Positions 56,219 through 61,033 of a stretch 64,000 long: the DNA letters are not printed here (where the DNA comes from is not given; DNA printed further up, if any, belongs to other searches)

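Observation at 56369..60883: TIR-like / NACHT / HEAT-repeat (NLR-like) STAND protein in an obligate-intracellular-type genome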

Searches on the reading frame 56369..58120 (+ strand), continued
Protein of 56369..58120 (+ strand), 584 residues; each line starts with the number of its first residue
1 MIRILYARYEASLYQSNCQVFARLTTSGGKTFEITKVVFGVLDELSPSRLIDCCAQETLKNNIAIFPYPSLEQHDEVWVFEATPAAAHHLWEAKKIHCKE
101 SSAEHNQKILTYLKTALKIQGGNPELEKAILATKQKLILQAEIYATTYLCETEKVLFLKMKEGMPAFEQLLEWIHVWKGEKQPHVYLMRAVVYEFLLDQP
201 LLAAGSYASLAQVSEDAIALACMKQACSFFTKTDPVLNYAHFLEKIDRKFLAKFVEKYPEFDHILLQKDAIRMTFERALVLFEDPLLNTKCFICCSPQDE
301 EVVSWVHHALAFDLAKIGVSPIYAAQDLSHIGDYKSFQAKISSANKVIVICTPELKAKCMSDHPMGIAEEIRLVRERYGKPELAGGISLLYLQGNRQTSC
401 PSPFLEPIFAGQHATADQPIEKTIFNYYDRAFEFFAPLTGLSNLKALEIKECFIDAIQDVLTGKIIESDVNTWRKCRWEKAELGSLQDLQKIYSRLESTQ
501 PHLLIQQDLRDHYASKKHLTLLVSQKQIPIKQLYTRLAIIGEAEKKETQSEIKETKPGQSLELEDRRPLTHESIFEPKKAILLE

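Call 88: search_protein_families(library=pfam, proteins=[L004:996-5318:-, L004:60-986:-, L001:12291-13880:+, L001:13989-15563:+, L001:15778-16434:+], max_evalue=0.001)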
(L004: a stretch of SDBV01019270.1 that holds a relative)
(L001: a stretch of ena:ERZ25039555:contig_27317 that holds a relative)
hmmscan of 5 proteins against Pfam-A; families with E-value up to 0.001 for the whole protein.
L004:996-5318:- (1440 aa): 10 families
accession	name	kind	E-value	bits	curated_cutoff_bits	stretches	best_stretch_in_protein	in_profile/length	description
PF01734.28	Patatin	-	5.9e-28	98.8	27.7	1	414-636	1-186/191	Patatin-like phospholipase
PF12796.13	Ank_2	-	3.3e-16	60.1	27.3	1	209-289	11-86/90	Ankyrin repeats (3 copies)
PF13424.12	TPR_12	-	1.3e-12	48.2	30.1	2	1364-1433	3-71/77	Tetratricopeptide repeat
PF13637.12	Ank_4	-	8.3e-10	39.1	22.7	0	247-281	16-49/50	Ankyrin repeats (many copies)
PF00023.36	Ank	-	1.1e-08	35.3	21.1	0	228-253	2-27/33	Ankyrin repeat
PF13606.12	Ank_3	-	2.3e-07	30.9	22.3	0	228-255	2-29/30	Ankyrin repeat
PF17874.7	TPR_MalT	-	2.5e-06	27.5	45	1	1323-1435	85-189/336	MalT-like TPR region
PF07719.23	TPR_2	-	6.6e-05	23.2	27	0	1365-1394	2-31/34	Tetratricopeptide repeat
PF13401.12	AAA_22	-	0.00018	22.3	27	1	811-905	9-96/130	AAA domain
PF13181.12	TPR_8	-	0.00024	21.4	25.7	0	1370-1393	7-30/34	Tetratricopeptide repeat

L004:60-986:- (308 aa): 6 families
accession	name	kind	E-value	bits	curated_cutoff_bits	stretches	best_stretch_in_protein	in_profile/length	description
PF01370.27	Epimerase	-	1.9e-37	129.4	20.9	1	5-213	1-226/240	NAD dependent epimerase/dehydratase family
PF16363.11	GDP_Man_Dehyd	-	3.6e-31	109.3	27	1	49-289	65-330/332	GDP-mannose 4,6 dehydratase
PF04321.23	RmlD_sub_bind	-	3.3e-22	79.3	27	1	4-257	2-242/287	RmlD substrate binding domain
PF01073.25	3Beta_HSD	-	2.2e-16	60.2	22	1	6-205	1-222/280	3-beta hydroxysteroid dehydrogenase/isomerase family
PF07993.18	NAD_binding_4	-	7.4e-14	52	20.1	1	46-201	77-251/258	Male sterility protein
PF02719.21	Polysacc_synt_2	-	2.6e-07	30.6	20.2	1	49-177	67-182/293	Polysaccharide biosynthesis protein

L001:12291-13880:+ (529 aa): 22 families
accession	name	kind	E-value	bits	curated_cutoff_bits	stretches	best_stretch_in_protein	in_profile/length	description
PF13424.12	TPR_12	-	3.2e-85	280.8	30.1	6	334-406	5-77/77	Tetratricopeptide repeat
PF13374.12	TPR_10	-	2.5e-80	262.9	27.5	6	373-414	1-42/42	Tetratricopeptide repeat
PF00515.34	TPR_1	-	7.2e-50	165.3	27.8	6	374-405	1-32/34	Tetratricopeptide repeat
PF07719.23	TPR_2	-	3.5e-37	123.9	27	3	374-403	1-30/34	Tetratricopeptide repeat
PF24885.1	TPR_NPHP3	-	2.5e-36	125.7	100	4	287-378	96-187/239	Nephrocystin-3 TPR domain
PF13181.12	TPR_8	-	7.6e-28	94.7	25.7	2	376-405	3-32/34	Tetratricopeptide repeat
PF13176.12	TPR_7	-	2.7e-22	77.3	27.9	0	377-405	2-30/36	Tetratricopeptide repeat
PF12968.13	DUF3856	-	7.7e-13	49.1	27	1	387-486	22-128/143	Domain of Unknown Function (DUF3856)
PF13432.12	TPR_16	-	2.2e-12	47.6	32.7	1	338-404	3-61/65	Tetratricopeptide repeat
PF13428.12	TPR_14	-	3.7e-12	46.1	23.5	0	213-241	8-36/44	Tetratricopeptide repeat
PF13174.12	TPR_6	-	1.8e-11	44.4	26.3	0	380-402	6-28/33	Tetratricopeptide repeat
PF13414.12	TPR_11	-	1.6e-10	41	26.8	0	257-276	3-22/42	TPR repeat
PF17874.7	TPR_MalT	-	5.9e-09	36.1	45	1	222-364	17-154/336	MalT-like TPR region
PF13431.12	TPR_17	-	3e-08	33.7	24.4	0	370-394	9-33/34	Tetratricopeptide repeat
PF17140.10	DUF5113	-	7.3e-08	33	27.1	0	371-405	5-39/161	Domain of unknown function (DUF5113)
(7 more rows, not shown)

L001:13989-15563:+ (524 aa): 0 families

L001:15778-16434:+ (218 aa): 0 families

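Call 91: fold_search(model_id=the predicted structure, library=viral)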
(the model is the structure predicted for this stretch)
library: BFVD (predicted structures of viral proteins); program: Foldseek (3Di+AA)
matches with E <= 10: 406; with E <= 0.001: 0
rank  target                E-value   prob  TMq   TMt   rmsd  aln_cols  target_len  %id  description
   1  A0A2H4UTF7            8.9e-02  0.30  0.20  0.08  28.9       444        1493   12  Kinesin motor protein [Bodo saltans virus]
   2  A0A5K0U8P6            1.3e-01  0.13  0.12  0.09  19.2       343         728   10  Glycosyltransferase 2-like domain-containing protein [Yasminevirus sp. GU-2018]
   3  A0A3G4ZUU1            2.2e-01  0.13  0.13  0.11  22.6       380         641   12  Uncharacterized protein [Edafosvirus sp.]
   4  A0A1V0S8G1            2.6e-01  0.38  0.17  0.15  16.2       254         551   13  Tetratricopeptide repeat protein [Catovirus CTV1]
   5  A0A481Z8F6            2.8e-01  0.30  0.17  0.14  13.1       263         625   10  Glycosyl transferase family 2 [Pithovirus LCPAC302]
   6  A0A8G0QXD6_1          3.1e-01  0.03  0.08  0.06  29.3       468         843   13  Polyprotein (Fragment) [Hepeviridae sp.]
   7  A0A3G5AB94            3.8e-01  0.66  0.17  0.29  16.5       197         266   13  Sel1 repeat family protein [Hyperionvirus sp.]
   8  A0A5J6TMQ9            3.8e-01  0.20  0.08  0.24  14.2       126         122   10  (no name in the UniProt tables at hand)
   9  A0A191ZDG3            4.7e-01  0.13  0.13  0.20  18.0       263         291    9  (no name in the UniProt tables at hand)
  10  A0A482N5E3            5.2e-01  0.06  0.11  0.11  29.1       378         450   13  (no name in the UniProt tables at hand)
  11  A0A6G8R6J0            7.4e-01  0.80  0.07  0.60   6.6        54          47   11  Uncharacterized protein [Synechococcus phage S-H34]
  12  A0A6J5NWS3            7.8e-01  0.03  0.08  0.10  34.6       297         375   15  Uncharacterized protein [uncultured Caudovirales phage]
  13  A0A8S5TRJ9            8.2e-01  0.08  0.09  0.15  14.1       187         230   13  Uncharacterized protein [Siphoviridae sp. ct1SN28]
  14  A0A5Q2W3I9            8.6e-01  0.03  0.14  0.08  26.3       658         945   11  (no name in the UniProt tables at hand)
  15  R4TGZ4                9.0e-01  0.25  0.08  0.38  10.0        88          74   14  Uncharacterized protein [Halogranum tailed virus 1]
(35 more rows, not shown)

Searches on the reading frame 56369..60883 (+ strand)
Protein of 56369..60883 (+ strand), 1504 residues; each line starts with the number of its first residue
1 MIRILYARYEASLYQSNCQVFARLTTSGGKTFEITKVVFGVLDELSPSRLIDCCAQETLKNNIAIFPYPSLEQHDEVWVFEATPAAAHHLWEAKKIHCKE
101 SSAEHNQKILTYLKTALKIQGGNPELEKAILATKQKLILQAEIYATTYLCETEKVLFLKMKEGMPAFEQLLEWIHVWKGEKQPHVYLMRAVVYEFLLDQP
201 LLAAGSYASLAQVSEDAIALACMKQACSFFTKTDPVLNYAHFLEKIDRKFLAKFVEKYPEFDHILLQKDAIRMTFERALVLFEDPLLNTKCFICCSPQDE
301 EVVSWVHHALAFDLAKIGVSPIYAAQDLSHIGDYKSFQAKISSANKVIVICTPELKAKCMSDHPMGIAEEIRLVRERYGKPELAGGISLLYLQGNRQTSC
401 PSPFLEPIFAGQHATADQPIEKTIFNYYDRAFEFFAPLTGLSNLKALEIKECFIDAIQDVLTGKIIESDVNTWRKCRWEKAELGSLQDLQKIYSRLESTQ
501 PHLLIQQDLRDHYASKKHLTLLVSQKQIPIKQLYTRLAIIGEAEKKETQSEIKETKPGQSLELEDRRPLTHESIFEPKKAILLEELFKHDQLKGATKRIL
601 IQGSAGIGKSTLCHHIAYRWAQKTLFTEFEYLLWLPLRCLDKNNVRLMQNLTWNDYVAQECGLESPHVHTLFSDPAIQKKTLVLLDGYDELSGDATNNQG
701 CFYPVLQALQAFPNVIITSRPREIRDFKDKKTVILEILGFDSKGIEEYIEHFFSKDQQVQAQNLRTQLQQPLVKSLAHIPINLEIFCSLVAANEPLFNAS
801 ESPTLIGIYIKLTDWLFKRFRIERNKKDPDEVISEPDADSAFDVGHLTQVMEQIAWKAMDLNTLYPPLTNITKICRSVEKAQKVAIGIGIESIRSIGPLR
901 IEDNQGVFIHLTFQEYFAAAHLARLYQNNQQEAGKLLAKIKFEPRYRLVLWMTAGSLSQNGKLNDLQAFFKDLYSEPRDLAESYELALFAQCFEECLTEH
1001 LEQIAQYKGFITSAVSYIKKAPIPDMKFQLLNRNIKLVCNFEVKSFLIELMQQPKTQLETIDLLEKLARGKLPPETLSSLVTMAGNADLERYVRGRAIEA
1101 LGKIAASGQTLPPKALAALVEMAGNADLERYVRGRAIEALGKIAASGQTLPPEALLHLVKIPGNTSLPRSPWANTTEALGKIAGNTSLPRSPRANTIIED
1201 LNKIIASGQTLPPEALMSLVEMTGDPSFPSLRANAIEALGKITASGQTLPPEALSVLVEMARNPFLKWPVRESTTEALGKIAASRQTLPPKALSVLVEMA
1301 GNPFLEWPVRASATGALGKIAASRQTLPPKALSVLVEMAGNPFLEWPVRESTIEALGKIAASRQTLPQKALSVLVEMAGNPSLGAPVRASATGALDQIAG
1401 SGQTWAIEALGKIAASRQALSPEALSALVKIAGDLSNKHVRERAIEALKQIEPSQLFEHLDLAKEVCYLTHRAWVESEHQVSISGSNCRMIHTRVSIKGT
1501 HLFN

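Call 3: search_protein_families(library=pfam, proteins=[window:56369-60880:+], max_evalue=1)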
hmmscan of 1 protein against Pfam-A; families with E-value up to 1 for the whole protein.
window:56369-60880:+ (1504 aa): 22 families
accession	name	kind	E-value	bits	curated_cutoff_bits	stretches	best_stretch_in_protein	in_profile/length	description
PF13646.12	HEAT_2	-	1.7e-29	102.4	27.7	6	1048-1141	5-88/88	HEAT repeats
PF05729.18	NACHT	-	2.1e-22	80.2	26.7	1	598-755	2-166/167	NACHT domain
PF13513.12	HEAT_EZ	-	6.2e-14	52.6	27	5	1346-1395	1-52/55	HEAT-like repeat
PF25097.1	ARM_Cnot1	-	3.6e-11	43.5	27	1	1234-1263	171-200/201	Cnot1 ARM repeat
PF03130.22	HEAT_PBS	-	1.1e-08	35.1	20.9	0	1093-1122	1-24/27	PBS lyase HEAT-like repeat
PF02985.28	HEAT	-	2.3e-07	30.9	23.5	0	1345-1360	13-28/31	HEAT repeat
PF20720.3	nSTAND3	-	0.0045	17.1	27.2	1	597-624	18-45/155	Novel STAND NTPase 3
PF00931.28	NB-ARC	-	0.0073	16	23.5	1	583-686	9-107/248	NB-ARC domain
PF25786.1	HEAT_GCN1_C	-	0.0087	16.5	27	0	1267-1286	40-59/151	GCN1-like, C-terminal HEAT repeats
PF13191.12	AAA_16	-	0.012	16.6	32.6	1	593-632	21-63/167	AAA ATPase domain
PF17937.6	TetR_C_28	-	0.014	16.2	26.4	0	1365-1403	15-53/96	Tetracyclin repressor-like, C-terminal domain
PF25199.1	nSTAND_NTPase5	-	0.014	15.6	34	1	584-622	30-68/145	Novel STAND NTPase 5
PF24883.2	NPHP3_N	-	0.016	15.8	24.8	1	595-621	21-47/164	Nephrocystin 3, N-terminal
PF17776.6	NLRC4_HD2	-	0.018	16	33.1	1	910-942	1-33/121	NLRC4 helical domain HD2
PF13676.11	TIR_2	-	0.033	15.1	28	1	292-360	2-67/122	TIR domain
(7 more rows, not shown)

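Call 4: search_protein_families(library=padloc, proteins=[window:56369-60880:+], max_evalue=1)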
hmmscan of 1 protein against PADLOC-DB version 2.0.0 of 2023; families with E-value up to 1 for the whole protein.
window:56369-60880:+ (1504 aa): 6 families
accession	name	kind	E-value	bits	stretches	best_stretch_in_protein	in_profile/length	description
PDLC03925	OloA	-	1.4e-06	25.9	2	923-1148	28-238/596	-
PDLC05035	PDC-S53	-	4.9e-06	22.9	1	509-624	433-538/900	-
PDLC02919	HEAT-ARM_XIII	-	1.2e-05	20.9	2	1090-1147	1527-1576/1972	-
PDLC03957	bSEFIR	-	1.8e-05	22.7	1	281-366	37-115/412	-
PDLC03853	LmuA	-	0.0013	15.5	1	1042-1128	61-152/655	-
PDLC04140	mad8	-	0.017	12.7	1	598-621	29-52/314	mads_8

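Call 5: search_protein_families(library=ncbifam, proteins=[window:56369-60880:+], max_evalue=1)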
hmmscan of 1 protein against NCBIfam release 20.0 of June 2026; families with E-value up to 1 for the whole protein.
window:56369-60880:+ (1504 aa): 9 families
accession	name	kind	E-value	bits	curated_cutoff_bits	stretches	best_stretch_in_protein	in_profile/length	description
NF058535.1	antiphage_EruA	equivalog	3.6e-06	25.4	1000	1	658-798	45-193/1318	NACHT domain-containing antiphage protein EruA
NF000355.4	ribo_prot_ABC_F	equivalog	0.00014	20.9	380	1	524-621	268-364/499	ribosomal protection-like ABC-F family protein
NF045662.1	DVU0298_fam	equivalog_domain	0.00028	20.5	75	0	1315-1410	88-184/213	DVU0298 family protein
NF000168.2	ABCF_Msr_all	exception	0.0014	17.3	680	1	527-619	256-345/487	Msr family ABC-F type ribosomal protection protein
NF005994.0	PRK08118.1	equivalog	0.079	13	215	1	597-622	2-27/172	DNA topology modulation protein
NF005115.0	PRK06547.1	equivalog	0.093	12.1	173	1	591-625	10-44/172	hypothetical protein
NF006586.0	PRK09112.1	equivalog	0.12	11.5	308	1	586-618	38-67/351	DNA polymerase III subunit delta'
NF010248.0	PRK13695.1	equivalog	0.15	11.8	156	1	596-619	3-26/180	NTPase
NF010011.0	PRK13484.1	equivalog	0.18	10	1197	1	510-631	278-393/682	IreA family TonB-dependent siderophore receptor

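Call 23: find_encoding_contigs(protein=window:56369-60883:+, flank=10000, max_places=4)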
Protein window:56369-60883:+ (1504 aa): no gene with exactly this product is on record in the collection.

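Call 26: list_cluster_members(proteins=[P0001, P0002, P0003, P0004, window:56369-60880:+, window:54336-55715:-])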
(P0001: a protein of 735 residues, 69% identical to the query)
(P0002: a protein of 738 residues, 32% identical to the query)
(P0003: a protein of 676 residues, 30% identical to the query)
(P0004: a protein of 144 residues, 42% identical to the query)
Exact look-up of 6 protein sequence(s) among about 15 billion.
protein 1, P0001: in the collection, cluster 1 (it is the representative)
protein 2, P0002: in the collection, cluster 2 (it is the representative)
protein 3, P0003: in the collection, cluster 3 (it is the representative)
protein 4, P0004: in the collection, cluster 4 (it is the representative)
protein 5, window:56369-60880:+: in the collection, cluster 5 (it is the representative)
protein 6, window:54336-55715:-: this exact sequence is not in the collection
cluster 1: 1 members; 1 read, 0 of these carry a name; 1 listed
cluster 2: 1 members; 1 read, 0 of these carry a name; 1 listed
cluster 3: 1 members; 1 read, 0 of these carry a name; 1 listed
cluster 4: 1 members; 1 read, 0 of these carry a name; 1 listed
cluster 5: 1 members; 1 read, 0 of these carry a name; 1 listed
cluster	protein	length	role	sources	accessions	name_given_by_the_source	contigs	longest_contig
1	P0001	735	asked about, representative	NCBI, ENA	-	-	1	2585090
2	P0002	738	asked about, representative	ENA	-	-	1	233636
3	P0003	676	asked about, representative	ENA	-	-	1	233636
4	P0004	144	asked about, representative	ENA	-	-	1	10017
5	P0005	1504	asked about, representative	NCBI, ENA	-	-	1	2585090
